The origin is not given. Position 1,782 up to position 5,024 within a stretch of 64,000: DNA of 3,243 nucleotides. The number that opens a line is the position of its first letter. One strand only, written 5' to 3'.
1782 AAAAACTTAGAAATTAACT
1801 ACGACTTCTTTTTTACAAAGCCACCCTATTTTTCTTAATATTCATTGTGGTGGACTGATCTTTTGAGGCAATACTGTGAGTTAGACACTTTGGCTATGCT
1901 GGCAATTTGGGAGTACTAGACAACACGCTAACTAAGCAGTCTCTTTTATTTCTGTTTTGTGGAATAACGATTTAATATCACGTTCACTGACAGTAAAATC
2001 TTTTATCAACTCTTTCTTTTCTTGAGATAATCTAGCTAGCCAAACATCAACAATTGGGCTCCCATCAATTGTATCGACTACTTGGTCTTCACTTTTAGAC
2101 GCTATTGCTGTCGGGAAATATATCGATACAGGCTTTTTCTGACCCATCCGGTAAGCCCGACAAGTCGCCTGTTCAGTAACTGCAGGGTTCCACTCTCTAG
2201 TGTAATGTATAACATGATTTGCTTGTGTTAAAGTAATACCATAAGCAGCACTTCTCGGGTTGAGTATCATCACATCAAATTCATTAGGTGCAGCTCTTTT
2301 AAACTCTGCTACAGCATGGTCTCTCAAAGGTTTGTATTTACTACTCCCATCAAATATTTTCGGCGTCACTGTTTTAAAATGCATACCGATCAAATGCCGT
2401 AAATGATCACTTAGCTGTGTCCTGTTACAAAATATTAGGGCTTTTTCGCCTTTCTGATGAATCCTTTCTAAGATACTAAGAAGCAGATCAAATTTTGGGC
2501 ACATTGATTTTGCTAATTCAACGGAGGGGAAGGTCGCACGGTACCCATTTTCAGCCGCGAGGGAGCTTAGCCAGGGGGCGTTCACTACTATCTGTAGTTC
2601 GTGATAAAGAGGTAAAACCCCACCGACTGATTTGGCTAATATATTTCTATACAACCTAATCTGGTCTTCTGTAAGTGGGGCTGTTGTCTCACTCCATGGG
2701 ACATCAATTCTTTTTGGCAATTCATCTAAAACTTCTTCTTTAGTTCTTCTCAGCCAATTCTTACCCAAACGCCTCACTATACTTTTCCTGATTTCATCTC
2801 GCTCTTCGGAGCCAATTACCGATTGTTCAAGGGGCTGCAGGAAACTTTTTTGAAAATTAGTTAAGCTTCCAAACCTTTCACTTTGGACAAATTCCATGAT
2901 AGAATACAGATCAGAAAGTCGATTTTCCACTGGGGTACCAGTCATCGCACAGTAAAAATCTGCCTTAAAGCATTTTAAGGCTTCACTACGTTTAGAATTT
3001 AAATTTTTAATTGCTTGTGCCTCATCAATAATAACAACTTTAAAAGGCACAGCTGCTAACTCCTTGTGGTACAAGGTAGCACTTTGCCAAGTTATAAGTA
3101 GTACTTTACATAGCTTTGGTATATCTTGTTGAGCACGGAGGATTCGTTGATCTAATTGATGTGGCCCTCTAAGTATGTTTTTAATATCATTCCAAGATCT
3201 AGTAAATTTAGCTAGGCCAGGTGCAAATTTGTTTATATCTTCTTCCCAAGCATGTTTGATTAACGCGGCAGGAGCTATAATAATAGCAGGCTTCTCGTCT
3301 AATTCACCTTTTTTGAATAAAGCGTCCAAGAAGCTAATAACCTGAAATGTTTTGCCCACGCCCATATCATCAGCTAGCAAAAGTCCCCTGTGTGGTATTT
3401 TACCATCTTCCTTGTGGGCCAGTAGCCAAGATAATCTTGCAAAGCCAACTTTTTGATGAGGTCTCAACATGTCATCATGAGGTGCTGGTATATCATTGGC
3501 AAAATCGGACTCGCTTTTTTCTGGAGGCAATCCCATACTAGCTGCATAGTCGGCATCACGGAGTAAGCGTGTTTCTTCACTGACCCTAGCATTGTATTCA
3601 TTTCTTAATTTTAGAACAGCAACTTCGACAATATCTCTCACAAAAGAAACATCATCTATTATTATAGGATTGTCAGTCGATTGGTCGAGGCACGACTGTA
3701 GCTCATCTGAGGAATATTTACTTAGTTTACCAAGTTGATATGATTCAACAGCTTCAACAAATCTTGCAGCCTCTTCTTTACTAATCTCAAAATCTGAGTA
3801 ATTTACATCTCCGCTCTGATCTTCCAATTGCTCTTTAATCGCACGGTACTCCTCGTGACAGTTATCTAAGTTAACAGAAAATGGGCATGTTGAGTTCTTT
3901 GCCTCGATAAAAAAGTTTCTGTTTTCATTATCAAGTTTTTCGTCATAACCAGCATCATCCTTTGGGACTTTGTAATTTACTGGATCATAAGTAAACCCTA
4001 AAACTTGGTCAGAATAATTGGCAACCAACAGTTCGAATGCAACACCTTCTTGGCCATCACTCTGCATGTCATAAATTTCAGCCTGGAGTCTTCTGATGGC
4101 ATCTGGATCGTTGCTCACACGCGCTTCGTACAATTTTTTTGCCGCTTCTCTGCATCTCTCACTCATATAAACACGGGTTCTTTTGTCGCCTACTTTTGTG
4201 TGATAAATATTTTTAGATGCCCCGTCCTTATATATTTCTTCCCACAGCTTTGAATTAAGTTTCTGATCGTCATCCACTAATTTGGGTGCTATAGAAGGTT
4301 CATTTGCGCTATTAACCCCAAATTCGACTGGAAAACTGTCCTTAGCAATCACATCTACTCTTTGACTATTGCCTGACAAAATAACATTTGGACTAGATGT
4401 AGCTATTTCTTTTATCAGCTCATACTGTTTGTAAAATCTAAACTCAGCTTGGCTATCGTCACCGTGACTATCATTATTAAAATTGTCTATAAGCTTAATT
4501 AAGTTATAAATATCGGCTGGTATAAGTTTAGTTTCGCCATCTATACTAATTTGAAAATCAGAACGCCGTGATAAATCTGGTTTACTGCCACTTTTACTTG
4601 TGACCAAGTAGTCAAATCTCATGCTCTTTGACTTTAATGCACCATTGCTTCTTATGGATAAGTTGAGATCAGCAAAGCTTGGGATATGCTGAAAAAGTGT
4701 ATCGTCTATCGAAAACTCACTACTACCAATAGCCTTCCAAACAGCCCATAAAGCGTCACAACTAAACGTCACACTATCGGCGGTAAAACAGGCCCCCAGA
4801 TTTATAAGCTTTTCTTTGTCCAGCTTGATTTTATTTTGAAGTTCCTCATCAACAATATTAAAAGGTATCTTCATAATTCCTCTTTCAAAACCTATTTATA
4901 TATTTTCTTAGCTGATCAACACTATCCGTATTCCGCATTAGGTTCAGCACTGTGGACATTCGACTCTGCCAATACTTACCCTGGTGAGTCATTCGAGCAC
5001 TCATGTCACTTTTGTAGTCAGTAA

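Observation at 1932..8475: Compact Zorya type I-like anti-phage operon: MotA-like, MotB/OmpA-like, 405-aa protein and SNF2 ATPase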

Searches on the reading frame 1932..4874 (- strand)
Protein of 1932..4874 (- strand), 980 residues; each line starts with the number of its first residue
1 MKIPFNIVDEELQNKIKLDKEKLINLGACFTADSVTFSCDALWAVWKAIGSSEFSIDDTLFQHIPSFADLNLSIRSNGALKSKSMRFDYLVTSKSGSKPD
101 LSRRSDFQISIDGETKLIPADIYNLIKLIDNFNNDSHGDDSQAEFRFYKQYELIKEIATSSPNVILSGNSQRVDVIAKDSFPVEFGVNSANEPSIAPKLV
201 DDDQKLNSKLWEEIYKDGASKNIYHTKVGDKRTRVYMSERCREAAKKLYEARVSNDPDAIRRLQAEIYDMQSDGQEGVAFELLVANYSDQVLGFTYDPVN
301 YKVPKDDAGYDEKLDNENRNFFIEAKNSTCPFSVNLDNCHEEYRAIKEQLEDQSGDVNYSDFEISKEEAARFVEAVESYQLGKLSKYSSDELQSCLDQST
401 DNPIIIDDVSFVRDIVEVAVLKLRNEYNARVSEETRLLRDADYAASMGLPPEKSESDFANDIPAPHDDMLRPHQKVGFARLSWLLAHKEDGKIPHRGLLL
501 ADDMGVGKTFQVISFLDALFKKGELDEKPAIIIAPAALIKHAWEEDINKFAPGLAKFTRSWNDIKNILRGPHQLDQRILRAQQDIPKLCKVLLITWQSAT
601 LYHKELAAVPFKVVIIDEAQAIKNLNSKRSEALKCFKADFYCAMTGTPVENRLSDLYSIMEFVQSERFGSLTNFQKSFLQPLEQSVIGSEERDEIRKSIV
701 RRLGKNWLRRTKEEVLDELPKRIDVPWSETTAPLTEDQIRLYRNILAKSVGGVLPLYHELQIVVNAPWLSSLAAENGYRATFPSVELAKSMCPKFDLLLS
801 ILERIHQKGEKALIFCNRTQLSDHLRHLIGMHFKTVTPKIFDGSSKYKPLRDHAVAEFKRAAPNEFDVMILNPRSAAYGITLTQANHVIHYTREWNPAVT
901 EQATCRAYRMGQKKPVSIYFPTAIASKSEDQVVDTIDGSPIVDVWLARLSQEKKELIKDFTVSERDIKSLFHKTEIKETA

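Call 3: search_protein_families(library=padloc, proteins=[window:1932-4874:-], max_evalue=0.01)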
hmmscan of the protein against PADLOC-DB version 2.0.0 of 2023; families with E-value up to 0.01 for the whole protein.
window:1932-4874:- (980 aa): 37 families (the best 25 are shown)
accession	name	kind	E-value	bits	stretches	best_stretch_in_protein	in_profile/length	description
PDLC00633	ZorD1|ZorD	-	4.1e-119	397.1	2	459-967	433-891/908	"SWI2/SNF2 helicase, Mrr-like nuclease"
PDLC00629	ZorD1|ZorD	-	5.5e-111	370.2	2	455-975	468-973/1012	"SWI2/SNF2 helicase, Mrr-like nuclease"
PDLC00631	ZorD1|ZorD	-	2.8e-107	357.8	1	55-958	62-907/1071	"SWI2/SNF2 helicase, Mrr-like nuclease"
PDLC00628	ZorD1|ZorD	-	1.3e-103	345.7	1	55-929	86-950/1171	"SWI2/SNF2 helicase, Mrr-like nuclease"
PDLC00634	ZorD1|ZorD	-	1.5e-99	332.2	2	425-973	454-985/1208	"SWI2/SNF2 helicase, Mrr-like nuclease"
PDLC00632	ZorD1|ZorD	-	2.5e-93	311.8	1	468-968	592-1087/1101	"SWI2/SNF2 helicase, Mrr-like nuclease"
PDLC00627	ZorD1|ZorD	-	5.9e-68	227.7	2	590-929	608-968/1006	"SWI2/SNF2 helicase, Mrr-like nuclease"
PDLC02854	DpdE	-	1.1e-58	197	1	470-924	580-1036/1083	DpdE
PDLC02842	DpdE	-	5.4e-55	184.6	1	453-920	685-1125/1176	DpdE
PDLC02849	DpdE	-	7.3e-48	161.4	1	463-918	394-805/857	DpdE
PDLC00630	ZorD1|ZorD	-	4.4e-46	155.8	3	590-721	269-402/817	"SWI2/SNF2 helicase, Mrr-like nuclease"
PDLC02850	DpdE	-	6.3e-45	151.5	1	463-926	798-1222/1282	DpdE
PDLC02845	DpdE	-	4.8e-37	125.3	1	461-921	835-1248/1293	DpdE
PDLC02851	DpdE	-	1e-32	110.9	1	470-921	598-1010/1055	DpdE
PDLC02848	DpdE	-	4.3e-29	99.1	1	463-830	350-684/856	DpdE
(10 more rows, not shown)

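Call 4: search_protein_families(library=pfam, proteins=[window:1932-4874:-], max_evalue=0.01)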
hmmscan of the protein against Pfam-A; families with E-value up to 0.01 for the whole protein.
window:1932-4874:- (980 aa): 3 families
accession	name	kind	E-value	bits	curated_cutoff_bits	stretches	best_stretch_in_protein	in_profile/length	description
PF00176.29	SNF2-rel_dom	-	6.8e-42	144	24.9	1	481-746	6-254/290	SNF2-related domain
PF00271.37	Helicase_C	-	4.4e-14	53.1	23.5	1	794-911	2-110/110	Helicase conserved C-terminal domain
PF04851.21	ResIII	-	1.1e-10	42.1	22.5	1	470-649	4-163/164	Type III restriction enzyme, res subunit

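Call 7: search_protein_families(library=ncbifam, proteins=[window:1932-4874:-], max_evalue=0.1)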
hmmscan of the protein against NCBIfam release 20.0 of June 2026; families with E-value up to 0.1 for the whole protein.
window:1932-4874:- (980 aa): 8 families
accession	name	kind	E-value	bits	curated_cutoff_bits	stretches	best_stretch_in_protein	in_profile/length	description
NF041790.1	anti-phage_ZorD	equivalog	5.1e-68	230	1500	1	467-921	579-1035/1035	type I Zorya anti-phage system protein ZorD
NF058637.1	helic_SCO1167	equivalog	2e-55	188.3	1200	1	463-919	463-883/932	SCO1167/SCO6262 family helicase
NF053675.1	pilus_reg_Snf2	equivalog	2e-39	135.5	1100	1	470-919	585-981/1029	pilus expression-regulating Snf2 family helicase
NF038318.1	DISARM_DrmD_b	equivalog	3.5e-17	61.8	950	2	496-683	48-225/868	DISARM system SNF2-like helicase DrmD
NF042964.1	phospholipD_antiphage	equivalog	1.9e-13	49.7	1100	1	467-632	226-381/895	phospholipase D-like domain-containing anti-phage protein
NF038317.1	DISARM_DrmD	equivalog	9.2e-08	30.8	610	1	803-927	495-626/1021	DISARM system SNF2-like helicase DrmD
NF041062.1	DpdE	equivalog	2.9e-07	28.8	500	1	793-919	527-651/1048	protein DpdE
NF003426.0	PRK04914.1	equivalog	5.3e-05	21.6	576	1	792-929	479-610/959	RNA polymerase-associated protein RapA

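Call 12: search_solved_structures(query=window:1932-4874:-, max_evalue=0.001)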
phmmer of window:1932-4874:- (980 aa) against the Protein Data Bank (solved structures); distinct sequences matched with E-value up to 0.001: 81 (the best 60 are shown).
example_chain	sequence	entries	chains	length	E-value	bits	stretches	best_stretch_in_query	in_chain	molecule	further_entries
8qy7_A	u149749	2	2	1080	2.5e-56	194.6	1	469-924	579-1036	DEAD/DEAH box helicase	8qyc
1z63_A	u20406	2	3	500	4.6e-48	167.3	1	469-929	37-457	Helicase of the snf2/rad54 family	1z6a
9ge5_G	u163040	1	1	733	1e-37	133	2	497-727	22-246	Chromatin-remodeling ATPase INO80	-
6hts_G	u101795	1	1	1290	2.2e-37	131.9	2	470-726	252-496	Chromatin-remodeling ATPase INO80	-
7zi4_G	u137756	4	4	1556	3.6e-37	131.2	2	470-726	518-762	Chromatin-remodeling ATPase INO80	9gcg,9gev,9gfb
7ux9_P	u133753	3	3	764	1.5e-35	125.8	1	482-935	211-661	ATP-dependent DNA helicase DDM1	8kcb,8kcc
8wh5_K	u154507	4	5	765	1.5e-35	125.8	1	482-935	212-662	ATP-dependent DNA helicase DDM1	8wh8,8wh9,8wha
8j90_K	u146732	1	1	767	1.6e-35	125.8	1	482-935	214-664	ATP-dependent DNA helicase DDM1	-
6igm_H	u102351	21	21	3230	1.6e-35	125.8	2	462-724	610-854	Helicase SRCAP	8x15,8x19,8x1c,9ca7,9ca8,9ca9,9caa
6fhs_G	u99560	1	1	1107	3.2e-35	124.8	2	469-726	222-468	Ino80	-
8oo7_G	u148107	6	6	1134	3.4e-35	124.7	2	469-726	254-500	Chromatin-remodeling ATPase Ino80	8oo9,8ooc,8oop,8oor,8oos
8atf_G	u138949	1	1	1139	3.4e-35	124.7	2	469-726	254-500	Ino80 ATPase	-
6ryr_W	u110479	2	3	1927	8.1e-35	123.4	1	497-927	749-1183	Chromodomain-helicase-DNA-binding protein 4,Chromodomain-helicase-DNA-binding protein 4,Ch | Chromodomain-helicase-DNA-binding protein 4,CHD4,Chromodomain-helic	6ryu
8skz_A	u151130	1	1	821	8.3e-35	123.4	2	482-728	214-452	ATP-dependent DNA helicase DDM1,Lymphoid-specific helicase chimera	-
6fml_G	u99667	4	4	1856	1.4e-34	122.7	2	470-726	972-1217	Ino80 | Ino80 ATPase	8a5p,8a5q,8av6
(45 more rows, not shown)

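Call 21: find_homologous_proteins(query=window:1932-4874:-, max_evalue=1e-20)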
Query window:1932-4874:- (980 aa): 12 proteins with E <= 1e-20 among 8000 candidates.
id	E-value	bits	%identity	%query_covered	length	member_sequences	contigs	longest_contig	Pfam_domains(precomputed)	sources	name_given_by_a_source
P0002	0.0e+0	2226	100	100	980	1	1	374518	PF00176.30,PF00271.38,PF04851.22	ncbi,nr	ncbi:MAG: DEAD/DEAH box helicase [Deltaproteobacteria bacterium]|nr:DEAD/DEAH box helicase [Deltapro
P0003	4.1e-58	216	33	46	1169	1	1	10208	PF00270.36,PF00176.30,PF00271.38,PF04471.19,PF04851.22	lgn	-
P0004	3.6e-34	136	30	46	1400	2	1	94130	PF00176.30,PF00271.38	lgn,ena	-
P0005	4.1e-32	129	28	47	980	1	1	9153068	PF00176.30,PF12419.14,PF00271.38,PF04851.22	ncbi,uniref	ncbi:SNF2-related protein [Streptomyces sp. G45]|uniref:DEAD/DEAH box helicase n=1 Tax=Streptomyces 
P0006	1.1e-28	118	29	46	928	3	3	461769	PF00176.30,PF00271.38,PF04851.22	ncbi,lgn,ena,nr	ncbi:MAG: DEAD/DEAH box helicase [Prevotella sp.]|nr:DEAD/DEAH box helicase [Prevotella sp.]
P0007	1.2e-26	111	28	48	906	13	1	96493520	PF00176.30,PF11496.15,PF00271.38,PF04851.22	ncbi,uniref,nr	ncbi:DNA repair and recombination protein RAD54B isoform X1 [Elephas maximus indicus]|uniref:DNA rep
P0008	2.4e-26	110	27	52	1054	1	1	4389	PF00270.36,PF00176.30,PF18766.8,PF00271.38,PF08455.16,PF04851.22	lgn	-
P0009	8.1e-26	109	27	47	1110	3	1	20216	PF00176.30,PF00271.38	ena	-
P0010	3.7e-25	106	27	47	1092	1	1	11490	PF00270.36,PF00176.30,PF11496.15,PF09110.17,PF09111.17,PF00271.38,PF04851.22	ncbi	ncbi:hypothetical protein P7C73_g5775, partial [Tremellales sp. Uapishka_1]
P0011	6.2e-25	106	26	46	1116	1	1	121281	PF00270.36,PF00176.30,PF11496.15,PF09110.17,PF09111.17,PF00271.38,PF04851.22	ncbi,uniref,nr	ncbi:putative chromatin remodelling complex ATPase chain [Naematelia encephala]|uniref:Putative chro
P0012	8.5e-24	102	26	51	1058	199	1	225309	PF00270.36,PF00176.30,PF18766.8,PF00271.38,PF08455.16,PF04851.22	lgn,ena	-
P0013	6.5e-22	96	29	46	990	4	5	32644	PF00176.30,PF00271.38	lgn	-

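Call 22: find_encoding_contigs(protein=P0003, flank=10000, max_places=3)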
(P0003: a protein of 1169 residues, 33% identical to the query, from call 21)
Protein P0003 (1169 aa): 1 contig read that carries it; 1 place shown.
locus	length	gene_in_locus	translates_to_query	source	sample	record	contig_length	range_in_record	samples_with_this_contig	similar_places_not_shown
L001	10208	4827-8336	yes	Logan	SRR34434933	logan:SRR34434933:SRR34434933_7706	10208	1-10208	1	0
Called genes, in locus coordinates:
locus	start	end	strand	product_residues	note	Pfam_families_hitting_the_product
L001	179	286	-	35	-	-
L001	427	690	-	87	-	-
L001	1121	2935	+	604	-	PF28082:ZorA-like_t1, PF01618:MotA_ExbB (weak)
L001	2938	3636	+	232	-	PF00691:OmpA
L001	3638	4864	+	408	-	PF15611:EH_Signature (weak)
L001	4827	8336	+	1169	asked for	PF04851:ResIII, PF00176:SNF2-rel_dom, PF00270:DEAD (weak), PF00271:Helicase_C, PF04471:Mrr_cat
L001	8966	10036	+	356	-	PF13784:Fic_N, PF02661:Fic, PF21248:SoFic-like_C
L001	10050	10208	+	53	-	?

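Call 25: search_protein_families(library=padloc, proteins=[L001:3638-4864:+, L001:1121-2935:+, L001:2938-3636:+], max_evalue=0.01)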
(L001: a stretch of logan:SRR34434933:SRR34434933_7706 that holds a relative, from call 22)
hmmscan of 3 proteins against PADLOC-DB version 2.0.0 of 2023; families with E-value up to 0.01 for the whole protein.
L001:3638-4864:+ (408 aa): 6 families
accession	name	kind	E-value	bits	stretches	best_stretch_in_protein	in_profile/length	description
PDLC00613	ZorC1|ZorC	-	4.2e-15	53.5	2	323-393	382-459/570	EH signature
PDLC00616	ZorC1|ZorC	-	2e-11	41.3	1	322-397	392-471/575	EH signature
PDLC00625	ZorC1|ZorC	-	1.7e-10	38.2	2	324-388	391-464/551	EH signature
PDLC00624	ZorC1|ZorC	-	6.5e-08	29.9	1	319-384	383-447/560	EH signature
PDLC00622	ZorC1|ZorC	-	9.9e-06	22.7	1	244-309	269-340/462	EH signature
PDLC00619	ZorC1|ZorC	-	0.0019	15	0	238-306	245-313/437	EH signature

L001:1121-2935:+ (604 aa): 20 families
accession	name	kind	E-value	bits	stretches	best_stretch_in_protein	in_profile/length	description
PDLC00596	ZorA1|ZorA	-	4e-113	377.2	2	9-483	8-481/583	MotA/ExbB/TolQ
PDLC00601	ZorA1|ZorA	-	4.8e-27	92.9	1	72-260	61-250/699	MotA/ExbB/TolQ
PDLC00597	ZorA1|ZorA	-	2.3e-20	70.9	1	138-351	97-300/683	MotA/ExbB/TolQ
PDLC00638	ZorA2|ZorA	-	7.3e-20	69.2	1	141-596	38-488/545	MotA/ExbB/TolQ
PDLC00600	ZorA1|ZorA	-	1.7e-19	67.8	1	45-384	38-383/677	MotA/ExbB/TolQ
PDLC00598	ZorA1|ZorA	-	8.6e-19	65.4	1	40-536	17-501/663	MotA/ExbB/TolQ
PDLC00602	ZorA1|ZorA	-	1.8e-18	64.7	1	38-531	21-472/648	MotA/ExbB/TolQ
PDLC00635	ZorA2|ZorA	-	2.6e-17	61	1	143-394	40-272/505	MotA/ExbB/TolQ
PDLC00640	ZorA2|ZorA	-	6.9e-16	56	1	139-572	35-482/590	MotA/ExbB/TolQ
PDLC00603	ZorA1|ZorA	-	8.8e-16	55.6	1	45-248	25-230/727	MotA/ExbB/TolQ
PDLC00595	ZorA1|ZorA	-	1.5e-15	55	1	24-317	17-307/487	MotA/ExbB/TolQ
PDLC00637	ZorA2|ZorA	-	2.1e-14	51.1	1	143-213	35-103/420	MotA/ExbB/TolQ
PDLC00604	ZorA1|ZorA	-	2.4e-13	47.4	1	84-278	81-275/639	MotA/ExbB/TolQ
PDLC00599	ZorA1|ZorA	-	5.7e-11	39.8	1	48-245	24-225/631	MotA/ExbB/TolQ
PDLC00636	ZorA2|ZorA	-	1.1e-09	35.7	1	146-556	39-432/461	MotA/ExbB/TolQ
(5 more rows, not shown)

L001:2938-3636:+ (232 aa): 8 families
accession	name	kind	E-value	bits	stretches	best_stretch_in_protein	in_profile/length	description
PDLC00609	ZorB1|ZorB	-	3.8e-91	302.7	1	4-230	4-231/232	MotB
PDLC00641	ZorB2|ZorB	-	4.5e-45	152.2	1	6-226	4-235/238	MotB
PDLC00608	ZorB1|ZorB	-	3.8e-29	99.7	1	4-218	4-230/243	MotB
PDLC00610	ZorB1|ZorB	-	4.1e-26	90.1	1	5-219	3-240/254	MotB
PDLC00611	ZorB1|ZorB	-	1.3e-24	85.2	1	6-217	8-217/240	MotB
PDLC00612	ZorB1|ZorB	-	5.8e-22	76.6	2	40-226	77-279/293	MotB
PDLC00651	ZorB3|ZorB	-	1.5e-10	38.9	1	14-212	11-201/215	MotB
PDLC00702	Effector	-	0.0014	16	1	129-229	106-209/211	2TM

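Call 27: find_homologous_proteins(query=L001:3638-4864:+, max_evalue=0.001)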
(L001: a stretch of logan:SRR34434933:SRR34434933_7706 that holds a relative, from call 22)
Query L001:3638-4864:+ (408 aa): 118 proteins with E <= 0.001 among 7213 candidates.
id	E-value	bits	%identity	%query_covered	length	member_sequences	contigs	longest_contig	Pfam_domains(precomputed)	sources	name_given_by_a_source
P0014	1.1e-261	886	100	100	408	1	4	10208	PF15611.12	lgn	-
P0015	2.4e-136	473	59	100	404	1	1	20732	PF15611.12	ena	-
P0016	1.0e-135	471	59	100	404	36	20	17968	PF15611.12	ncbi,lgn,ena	-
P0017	3.4e-133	463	56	100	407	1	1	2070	PF15611.12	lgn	-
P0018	3.9e-132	460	55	100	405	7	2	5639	PF15611.12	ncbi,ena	-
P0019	8.7e-131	455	56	100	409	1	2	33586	PF15611.12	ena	-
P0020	1.7e-130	454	56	100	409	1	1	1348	PF15611.12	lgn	-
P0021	4.1e-129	450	55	100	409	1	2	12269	PF15611.12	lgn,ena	-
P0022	2.9e-128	447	54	100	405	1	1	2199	PF15611.12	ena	-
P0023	1.5e-127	444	54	100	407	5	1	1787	PF15611.12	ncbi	-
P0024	2.8e-127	443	55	100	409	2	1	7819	PF15611.12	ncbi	-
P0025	1.1e-118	415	52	99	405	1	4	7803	PF15611.12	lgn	-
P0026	7.0e-87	310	34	74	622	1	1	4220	PF15611.12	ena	-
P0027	3.8e-68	249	59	60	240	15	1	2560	-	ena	-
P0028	3.3e-57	213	35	97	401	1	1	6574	PF15611.12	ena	-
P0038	3.6e-56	209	34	97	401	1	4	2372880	PF15611.12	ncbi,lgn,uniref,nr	ncbi:EH signature domain-containing protein [Fusobacterium pseudoperiodonticum]|uniref:Uncharacteriz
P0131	5.5e-26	110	29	99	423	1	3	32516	PF15611.12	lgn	-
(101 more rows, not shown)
